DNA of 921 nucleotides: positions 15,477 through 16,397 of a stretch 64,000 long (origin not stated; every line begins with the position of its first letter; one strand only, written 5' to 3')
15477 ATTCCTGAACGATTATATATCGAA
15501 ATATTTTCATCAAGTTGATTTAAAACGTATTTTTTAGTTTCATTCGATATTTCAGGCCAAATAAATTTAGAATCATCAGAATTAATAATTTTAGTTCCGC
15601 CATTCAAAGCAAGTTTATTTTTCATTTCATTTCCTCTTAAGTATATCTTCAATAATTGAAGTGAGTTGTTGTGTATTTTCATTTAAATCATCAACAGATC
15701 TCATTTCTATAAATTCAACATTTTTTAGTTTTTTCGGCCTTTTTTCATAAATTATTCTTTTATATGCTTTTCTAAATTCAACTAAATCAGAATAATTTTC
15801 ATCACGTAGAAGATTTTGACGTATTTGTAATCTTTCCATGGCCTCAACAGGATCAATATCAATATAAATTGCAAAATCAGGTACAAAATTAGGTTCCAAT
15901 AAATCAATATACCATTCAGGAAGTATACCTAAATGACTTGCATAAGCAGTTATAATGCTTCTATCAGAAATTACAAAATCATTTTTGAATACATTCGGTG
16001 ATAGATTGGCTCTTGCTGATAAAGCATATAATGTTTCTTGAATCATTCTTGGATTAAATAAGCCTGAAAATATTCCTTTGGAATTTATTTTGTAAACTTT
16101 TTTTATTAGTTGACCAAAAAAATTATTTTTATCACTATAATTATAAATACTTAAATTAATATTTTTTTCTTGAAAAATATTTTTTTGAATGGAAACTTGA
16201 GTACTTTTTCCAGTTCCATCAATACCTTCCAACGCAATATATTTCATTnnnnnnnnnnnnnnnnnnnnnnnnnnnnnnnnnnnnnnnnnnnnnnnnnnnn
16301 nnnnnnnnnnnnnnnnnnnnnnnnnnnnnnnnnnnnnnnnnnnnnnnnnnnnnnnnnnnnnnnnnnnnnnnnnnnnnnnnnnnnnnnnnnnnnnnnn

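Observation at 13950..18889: Five-gene overlapping operon: Gfo/Idh/MocA oxidoreductase, AGAT/StrB1-like amidinotransferase, Tmk-like kinase, DegT aminotransferase, NUDIX. Looks like an aminocyclitol or amidinated amino-sugar pathway.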

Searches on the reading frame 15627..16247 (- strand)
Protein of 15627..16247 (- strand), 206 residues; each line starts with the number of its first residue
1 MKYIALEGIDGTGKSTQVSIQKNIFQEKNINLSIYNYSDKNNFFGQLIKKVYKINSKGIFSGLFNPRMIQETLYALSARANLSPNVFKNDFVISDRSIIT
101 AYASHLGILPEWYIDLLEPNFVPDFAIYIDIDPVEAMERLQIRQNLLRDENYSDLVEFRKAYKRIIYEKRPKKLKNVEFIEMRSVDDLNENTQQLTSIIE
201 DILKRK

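Call 3: search_protein_families(library=pfam, proteins=[window:15627-16247:-], max_evalue=0.01)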
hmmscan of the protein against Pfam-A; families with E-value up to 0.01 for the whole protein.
window:15627-16247:- (206 aa): 3 families
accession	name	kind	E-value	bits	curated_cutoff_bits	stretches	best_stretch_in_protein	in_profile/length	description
PF02223.23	Thymidylate_kin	-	9.7e-17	61.7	27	1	6-169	1-167/185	Thymidylate kinase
PF01712.25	dNK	-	4.3e-06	27.1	27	1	4-202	1-198/203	Deoxynucleoside kinase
PF13207.12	AAA_17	-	0.0022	18.7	27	1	8-149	2-128/136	AAA domain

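Call 4: search_protein_families(library=ncbifam, proteins=[window:15627-16247:-], max_evalue=0.01)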
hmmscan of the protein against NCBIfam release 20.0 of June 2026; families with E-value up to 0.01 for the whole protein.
window:15627-16247:- (206 aa): 4 families
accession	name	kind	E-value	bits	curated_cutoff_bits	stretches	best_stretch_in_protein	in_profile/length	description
TIGR00041.1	DTMP_kinase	equivalog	8.8e-19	68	83.25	1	2-168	5-176/196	dTMP kinase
NF005923.0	PRK07933.1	equivalog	0.00012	21.5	193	1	4-141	3-151/213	dTMP kinase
NF003122.0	PRK04040.1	equivalog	0.00029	20.4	155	1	1-198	2-186/189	adenylate kinase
NF005250.0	PRK06761.1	equivalog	0.0037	16.3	270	1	2-42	4-44/282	hypothetical protein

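Call 10: search_protein_families(library=padloc, proteins=[window:15627-16247:-], max_evalue=0.01)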
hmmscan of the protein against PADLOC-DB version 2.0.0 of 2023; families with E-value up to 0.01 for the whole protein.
window:15627-16247:- (206 aa): 2 families
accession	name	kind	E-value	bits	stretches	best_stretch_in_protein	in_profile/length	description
PDLC04690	PDC-M51B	-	1.2e-06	26.4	1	1-18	1-19/191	-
PDLC02911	VakA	-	1.2e-05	24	1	2-202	3-162/163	-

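Call 17: search_solved_structures(query=window:15627-16247:-, max_evalue=0.001, show_alignments=2)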
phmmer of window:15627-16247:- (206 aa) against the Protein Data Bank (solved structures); distinct sequences matched with E-value up to 0.001: 7.
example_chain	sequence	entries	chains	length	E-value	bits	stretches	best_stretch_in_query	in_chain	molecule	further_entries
2plr_A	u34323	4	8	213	1.1e-09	41.5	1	4-149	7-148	Probable thymidylate kinase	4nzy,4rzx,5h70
3lv8_A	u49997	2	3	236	4.1e-07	33.2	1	2-166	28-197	Thymidylate kinase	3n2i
9wd2_A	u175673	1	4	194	5.7e-05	26.2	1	3-173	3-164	Thymidylate kinase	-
2yof_A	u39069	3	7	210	0.00011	25.3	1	2-149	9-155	THYMIDYLATE KINASE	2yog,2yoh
2wwf_A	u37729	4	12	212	0.00011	25.2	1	2-149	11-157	THYMIDILATE KINASE, PUTATIVE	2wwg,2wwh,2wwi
3hjn_A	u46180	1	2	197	0.00015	24.8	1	3-188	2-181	Thymidylate kinase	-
4tmk_A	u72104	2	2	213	0.00035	23.6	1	2-153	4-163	PROTEIN (THYMIDYLATE KINASE)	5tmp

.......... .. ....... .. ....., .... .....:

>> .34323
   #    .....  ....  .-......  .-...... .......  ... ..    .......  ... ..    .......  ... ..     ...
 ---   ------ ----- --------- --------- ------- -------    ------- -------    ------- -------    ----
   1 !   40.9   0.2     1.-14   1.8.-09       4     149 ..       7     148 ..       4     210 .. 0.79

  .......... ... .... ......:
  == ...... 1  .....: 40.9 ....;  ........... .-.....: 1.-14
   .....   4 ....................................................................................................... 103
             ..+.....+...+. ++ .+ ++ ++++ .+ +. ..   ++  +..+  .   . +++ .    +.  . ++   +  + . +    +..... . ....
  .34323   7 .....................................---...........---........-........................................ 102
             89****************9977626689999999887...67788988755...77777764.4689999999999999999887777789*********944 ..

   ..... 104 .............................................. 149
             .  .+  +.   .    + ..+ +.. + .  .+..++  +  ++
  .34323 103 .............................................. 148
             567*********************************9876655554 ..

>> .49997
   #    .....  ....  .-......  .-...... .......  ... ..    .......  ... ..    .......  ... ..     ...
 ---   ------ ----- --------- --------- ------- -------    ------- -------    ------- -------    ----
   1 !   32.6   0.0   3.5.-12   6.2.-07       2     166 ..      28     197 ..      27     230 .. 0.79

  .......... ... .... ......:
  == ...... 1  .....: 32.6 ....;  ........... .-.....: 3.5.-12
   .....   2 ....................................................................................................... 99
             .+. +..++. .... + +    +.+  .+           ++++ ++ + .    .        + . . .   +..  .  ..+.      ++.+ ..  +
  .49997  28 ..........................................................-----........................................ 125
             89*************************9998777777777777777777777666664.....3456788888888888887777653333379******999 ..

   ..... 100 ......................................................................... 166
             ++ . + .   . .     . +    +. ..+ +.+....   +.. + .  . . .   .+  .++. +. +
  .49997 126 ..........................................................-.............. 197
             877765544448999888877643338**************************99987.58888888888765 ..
